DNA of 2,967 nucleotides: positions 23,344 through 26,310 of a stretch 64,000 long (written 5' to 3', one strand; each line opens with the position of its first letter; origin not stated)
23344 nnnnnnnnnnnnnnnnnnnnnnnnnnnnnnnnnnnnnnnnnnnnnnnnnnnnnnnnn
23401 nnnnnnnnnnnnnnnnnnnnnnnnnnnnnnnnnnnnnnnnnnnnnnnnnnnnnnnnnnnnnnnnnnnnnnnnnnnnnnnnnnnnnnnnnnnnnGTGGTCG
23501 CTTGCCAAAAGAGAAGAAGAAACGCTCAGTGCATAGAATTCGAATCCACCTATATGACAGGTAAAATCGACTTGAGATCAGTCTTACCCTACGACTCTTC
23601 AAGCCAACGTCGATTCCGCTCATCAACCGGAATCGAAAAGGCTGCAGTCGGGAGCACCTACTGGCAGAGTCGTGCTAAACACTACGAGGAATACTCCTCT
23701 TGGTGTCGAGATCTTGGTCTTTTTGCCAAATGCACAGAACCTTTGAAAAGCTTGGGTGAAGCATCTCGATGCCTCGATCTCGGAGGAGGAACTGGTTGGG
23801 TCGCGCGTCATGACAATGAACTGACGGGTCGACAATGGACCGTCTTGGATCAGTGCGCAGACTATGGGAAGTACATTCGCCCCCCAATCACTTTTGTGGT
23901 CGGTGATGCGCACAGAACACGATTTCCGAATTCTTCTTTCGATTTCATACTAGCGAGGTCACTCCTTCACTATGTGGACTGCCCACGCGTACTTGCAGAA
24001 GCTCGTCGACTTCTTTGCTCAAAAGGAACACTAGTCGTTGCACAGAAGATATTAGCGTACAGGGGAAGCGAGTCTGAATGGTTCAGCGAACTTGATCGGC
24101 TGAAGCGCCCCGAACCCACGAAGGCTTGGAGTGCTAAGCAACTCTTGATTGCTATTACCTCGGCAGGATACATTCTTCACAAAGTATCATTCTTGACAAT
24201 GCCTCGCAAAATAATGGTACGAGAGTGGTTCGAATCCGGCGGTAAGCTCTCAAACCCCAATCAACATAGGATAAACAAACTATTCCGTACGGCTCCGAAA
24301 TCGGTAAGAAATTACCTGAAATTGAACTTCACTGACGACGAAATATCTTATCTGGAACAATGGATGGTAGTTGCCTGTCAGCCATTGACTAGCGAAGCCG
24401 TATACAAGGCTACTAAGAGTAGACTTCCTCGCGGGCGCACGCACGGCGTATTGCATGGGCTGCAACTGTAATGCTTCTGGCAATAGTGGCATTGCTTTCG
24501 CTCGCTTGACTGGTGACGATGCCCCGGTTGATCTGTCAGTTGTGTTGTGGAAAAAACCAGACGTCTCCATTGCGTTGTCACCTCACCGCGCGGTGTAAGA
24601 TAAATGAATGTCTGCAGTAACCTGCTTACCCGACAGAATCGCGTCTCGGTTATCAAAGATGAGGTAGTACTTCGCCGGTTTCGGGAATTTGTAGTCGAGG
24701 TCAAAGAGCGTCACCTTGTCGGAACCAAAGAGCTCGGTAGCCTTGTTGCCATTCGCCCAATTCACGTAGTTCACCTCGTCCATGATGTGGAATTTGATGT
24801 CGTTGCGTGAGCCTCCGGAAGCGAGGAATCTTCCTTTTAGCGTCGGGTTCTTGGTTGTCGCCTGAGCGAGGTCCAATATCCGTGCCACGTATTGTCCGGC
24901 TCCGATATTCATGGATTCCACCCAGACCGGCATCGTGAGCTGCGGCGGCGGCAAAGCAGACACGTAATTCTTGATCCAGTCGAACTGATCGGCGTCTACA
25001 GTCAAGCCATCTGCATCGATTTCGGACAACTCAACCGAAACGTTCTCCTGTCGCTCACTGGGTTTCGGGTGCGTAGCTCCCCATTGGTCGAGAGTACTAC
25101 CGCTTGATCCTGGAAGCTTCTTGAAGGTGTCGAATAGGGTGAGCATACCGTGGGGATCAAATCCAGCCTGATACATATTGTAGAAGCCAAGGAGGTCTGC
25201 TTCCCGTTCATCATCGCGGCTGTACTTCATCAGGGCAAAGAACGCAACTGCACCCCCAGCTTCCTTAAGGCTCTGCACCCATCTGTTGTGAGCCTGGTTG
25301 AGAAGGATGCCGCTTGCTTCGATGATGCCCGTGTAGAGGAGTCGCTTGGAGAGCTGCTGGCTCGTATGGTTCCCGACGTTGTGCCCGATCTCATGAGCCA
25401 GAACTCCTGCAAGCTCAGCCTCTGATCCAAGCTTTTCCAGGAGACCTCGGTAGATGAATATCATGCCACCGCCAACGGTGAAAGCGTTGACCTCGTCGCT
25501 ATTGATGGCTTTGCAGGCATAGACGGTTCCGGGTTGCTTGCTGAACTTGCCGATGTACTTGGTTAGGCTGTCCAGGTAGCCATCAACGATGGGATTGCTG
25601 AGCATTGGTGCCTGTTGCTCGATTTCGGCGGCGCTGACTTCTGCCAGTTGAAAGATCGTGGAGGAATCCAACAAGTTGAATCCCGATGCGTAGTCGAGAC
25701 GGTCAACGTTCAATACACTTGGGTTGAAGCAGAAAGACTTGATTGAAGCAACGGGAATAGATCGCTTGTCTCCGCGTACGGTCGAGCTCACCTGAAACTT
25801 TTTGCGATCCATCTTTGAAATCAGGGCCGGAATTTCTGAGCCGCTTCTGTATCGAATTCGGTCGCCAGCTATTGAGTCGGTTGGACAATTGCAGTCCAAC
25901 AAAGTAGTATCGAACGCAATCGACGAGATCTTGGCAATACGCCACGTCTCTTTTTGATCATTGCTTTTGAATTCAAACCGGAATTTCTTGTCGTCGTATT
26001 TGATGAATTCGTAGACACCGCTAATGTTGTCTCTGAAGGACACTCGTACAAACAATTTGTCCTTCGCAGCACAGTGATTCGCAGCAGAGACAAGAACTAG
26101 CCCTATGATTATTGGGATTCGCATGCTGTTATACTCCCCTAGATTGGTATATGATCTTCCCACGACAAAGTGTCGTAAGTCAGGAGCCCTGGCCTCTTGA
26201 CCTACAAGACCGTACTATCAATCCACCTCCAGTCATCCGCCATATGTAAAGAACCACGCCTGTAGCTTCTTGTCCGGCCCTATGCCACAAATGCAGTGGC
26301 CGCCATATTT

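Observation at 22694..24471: Second 2TM-domain paralogue paired with a SAM-dependent methyltransferase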

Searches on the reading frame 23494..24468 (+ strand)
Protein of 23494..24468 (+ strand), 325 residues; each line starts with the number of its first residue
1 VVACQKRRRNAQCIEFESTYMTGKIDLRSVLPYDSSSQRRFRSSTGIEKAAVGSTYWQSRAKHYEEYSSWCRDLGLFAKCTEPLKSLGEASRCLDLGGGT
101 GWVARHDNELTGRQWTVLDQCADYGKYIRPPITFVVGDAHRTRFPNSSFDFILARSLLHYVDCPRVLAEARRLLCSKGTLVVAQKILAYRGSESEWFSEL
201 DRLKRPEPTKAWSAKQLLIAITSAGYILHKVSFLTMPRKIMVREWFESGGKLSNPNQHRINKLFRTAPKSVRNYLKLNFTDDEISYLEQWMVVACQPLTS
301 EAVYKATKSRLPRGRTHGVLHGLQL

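Call 4: search_protein_families(library=pfam, proteins=[window:23494-24468:+], max_evalue=0.1)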
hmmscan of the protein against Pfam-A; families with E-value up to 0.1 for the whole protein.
window:23494-24468:+ (325 aa): 8 families
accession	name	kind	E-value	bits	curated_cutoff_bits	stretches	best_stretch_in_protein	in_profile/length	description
PF08241.18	Methyltransf_11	-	1.7e-12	48.3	21.2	1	94-182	1-95/95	Methyltransferase domain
PF13649.12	Methyltransf_25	-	7e-10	39.9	27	1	94-178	2-97/97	Methyltransferase domain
PF13489.12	Methyltransf_23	-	6.3e-08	33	27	1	86-199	19-131/164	Methyltransferase domain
PF08242.18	Methyltransf_12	-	0.00017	22.7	30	1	121-180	40-98/98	Methyltransferase domain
PF13847.12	Methyltransf_31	-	0.00018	21.6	27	1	132-184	56-111/145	Methyltransferase domain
PF00891.24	Methyltransf_2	-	0.0064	16.3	22.3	1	88-193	61-175/210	O-methyltransferase domain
PF20922.3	Anamorsin_N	-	0.064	13.4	27.1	0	143-190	46-95/163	Anamorsin, N-terminal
PF01209.24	Ubie_methyltran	-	0.1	12.4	20.1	0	127-182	98-151/233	ubiE/COQ5 methyltransferase family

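Call 5: search_protein_families(library=padloc, proteins=[window:23554-24468:+], max_evalue=0.1)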
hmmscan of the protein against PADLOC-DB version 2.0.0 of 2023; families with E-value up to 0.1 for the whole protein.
window:23554-24468:+ (305 aa): 1 family
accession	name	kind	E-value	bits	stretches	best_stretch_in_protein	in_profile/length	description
PDLC04134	mad2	-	1.2e-05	22.4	1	67-269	289-427/492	mads_2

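Call 6: search_protein_families(library=ncbifam, proteins=[window:23554-24468:+], max_evalue=0.1)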
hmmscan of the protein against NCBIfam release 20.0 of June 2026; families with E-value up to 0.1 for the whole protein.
window:23554-24468:+ (305 aa): 16 families
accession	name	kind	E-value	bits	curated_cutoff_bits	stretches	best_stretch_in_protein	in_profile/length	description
TIGR02072.1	BioC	equivalog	7e-11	42.4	184.95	1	41-163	6-133/244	malonyl-ACP O-methyltransferase BioC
NF045667.1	MTase_DVU1556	equivalog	1.1e-07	31.6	155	1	67-164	20-121/213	DVU_1556 family methyltransferase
NF045823.1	PthPhpthDimycoMt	equivalog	5.5e-05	22.5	300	1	109-164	112-168/256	phthiotriol/phenolphthiotriol dimycocerosates methyltransferase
TIGR01934.1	MenG_MenH_UbiE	subfamily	7.6e-05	22.1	158.35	1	69-163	39-142/223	ubiquinone/menaquinone biosynthesis methyltransferase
NF045825.1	FAmtase_mtf2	equivalog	0.00013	21.3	400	1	110-164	105-160/248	fatty-acid O-methyltransferase Mtf2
NF047649.1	MTase_UXPK_star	exception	0.00025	20.1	460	1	110-168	128-187/283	methyltransferase/UXPK-star double selenoprotein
NF041537.1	ArsM_AhpD_UU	exception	0.0012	17.7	510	1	112-207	129-223/345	arsenite methyltransferase/AhpD domain selenoprotein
NF043040.1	corrin_prot_MT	hypoth_equivalog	0.0015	18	180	0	122-170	104-155/216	corrinoid protein-associated methyltransferase CpaM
NF041675.1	sarc_dimgly_tmase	equivalog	0.002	18.1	550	1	66-173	63-180/278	sarcosine/dimethylglycine N-methyltransferase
TIGR04345.1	ovoA_Cterm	equivalog_domain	0.0047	16.5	170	1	111-165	117-172/242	putative 4-mercaptohistidine N1-methyltransferase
NF040539.1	AST_met_ArsM_2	exception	0.0083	16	240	1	104-164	104-165/262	putative arsinothricin biosynthesis methyltransferase ArsM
NF001244.0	PRK00216.1-5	equivalog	0.023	14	216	1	72-162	51-153/236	bifunctional demethylmenaquinone methyltransferase/2-methoxy-6-polyprenyl-1,4-benzoquinol methylase UbiE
NF001241.0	PRK00216.1-2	equivalog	0.042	13.5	327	1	67-164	49-149/231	demethylmenaquinone methyltransferase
NF001240.0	PRK00216.1-1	equivalog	0.064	12.3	378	0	71-162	65-168/251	bifunctional demethylmenaquinone methyltransferase/2-methoxy-6-polyprenyl-1,4-benzoquinol methylase UbiE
NF041536.1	ArsM_DUF2284_UU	exception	0.068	11.5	575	0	112-169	129-187/459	arsenite methyltransferase/DUF2284 domain selenoprotein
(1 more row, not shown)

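Call 45: search_solved_structures(query=window:23554-24468:+, max_evalue=0.001)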
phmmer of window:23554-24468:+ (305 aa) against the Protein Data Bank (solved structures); distinct sequences matched with E-value up to 0.001: 3.
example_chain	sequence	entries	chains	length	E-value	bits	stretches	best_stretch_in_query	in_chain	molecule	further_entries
2gs9_A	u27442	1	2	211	5.3e-06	29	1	45-163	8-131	Hypothetical protein TT1324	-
1xxl_A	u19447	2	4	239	0.00025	23.5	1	72-247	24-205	YcgJ protein | ycgJ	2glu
1ve3_A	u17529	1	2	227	0.00054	22.4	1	85-161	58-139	hypothetical protein PH0226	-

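Call 59: list_cluster_members(proteins=[P0001, P0002, window:23494-24468:+, window:11867-12829:+])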
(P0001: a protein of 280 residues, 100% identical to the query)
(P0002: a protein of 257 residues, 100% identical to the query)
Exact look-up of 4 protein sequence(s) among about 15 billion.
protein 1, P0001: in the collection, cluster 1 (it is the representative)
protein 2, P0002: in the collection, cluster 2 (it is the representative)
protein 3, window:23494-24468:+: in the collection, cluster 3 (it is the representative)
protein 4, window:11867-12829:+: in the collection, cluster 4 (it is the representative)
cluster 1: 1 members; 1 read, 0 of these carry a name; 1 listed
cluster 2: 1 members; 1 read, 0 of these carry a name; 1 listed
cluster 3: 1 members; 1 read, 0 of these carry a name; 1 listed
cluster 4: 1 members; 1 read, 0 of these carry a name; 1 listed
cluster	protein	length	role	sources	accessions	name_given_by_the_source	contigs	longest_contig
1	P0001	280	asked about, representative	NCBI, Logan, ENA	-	-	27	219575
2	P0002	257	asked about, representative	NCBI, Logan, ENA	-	-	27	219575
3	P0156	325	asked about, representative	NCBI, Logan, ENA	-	-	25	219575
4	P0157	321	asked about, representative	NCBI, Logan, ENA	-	-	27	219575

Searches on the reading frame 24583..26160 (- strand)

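Call 4: search_protein_families(library=pfam, proteins=[window:24583-26160:-], max_evalue=0.1)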
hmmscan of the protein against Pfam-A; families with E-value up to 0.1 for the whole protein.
window:24583-26160:- (525 aa): 2 families
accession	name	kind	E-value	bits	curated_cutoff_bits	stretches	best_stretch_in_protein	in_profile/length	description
PF01435.24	Peptidase_M48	-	1.7e-28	100.2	20.3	1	194-374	5-182/186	Peptidase family M48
PF01105.29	EMP24_GP25L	-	0.039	14.4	25.9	0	435-520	18-97/182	emp24/gp25L/p24 family/GOLD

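Call 5: search_protein_families(library=padloc, proteins=[window:24583-26160:-], max_evalue=0.1)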
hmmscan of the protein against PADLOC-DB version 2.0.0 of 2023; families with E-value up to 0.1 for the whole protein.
window:24583-26160:- (525 aa): 0 families

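Call 6: search_protein_families(library=ncbifam, proteins=[window:24583-26160:-], max_evalue=0.1)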
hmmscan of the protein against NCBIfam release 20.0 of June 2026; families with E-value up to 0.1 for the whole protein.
window:24583-26160:- (525 aa): 8 families
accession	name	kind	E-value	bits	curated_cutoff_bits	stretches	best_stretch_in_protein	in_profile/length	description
NF052400.1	M48_BAM_BepA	equivalog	2.3e-23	82.7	570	1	173-370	50-249/483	beta-barrel assembly-enhancing protease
NF052399.1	M48_lipo_LoiP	exception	1.5e-14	54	365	1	165-375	39-241/247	metalloprotease LoiP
NF002775.0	PRK02870.1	equivalog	0.0054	16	285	1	219-262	139-185/338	zinc metalloprotease HtpX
NF003965.0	PRK05457.1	equivalog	0.0058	16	245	1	218-263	98-148/285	protease HtpX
NF003425.0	PRK04897.1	equivalog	0.032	13.4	355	1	219-260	103-147/298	zinc metalloprotease HtpX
NF002363.0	PRK01345.1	equivalog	0.057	12.5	422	0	219-260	90-134/318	zinc metalloprotease HtpX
NF002669.0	PRK02391.1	equivalog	0.066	12.3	341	0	225-260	106-144/298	zinc metalloprotease HtpX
NF002826.0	PRK03001.1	equivalog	0.095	11.8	369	0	219-260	91-135/285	zinc metalloprotease HtpX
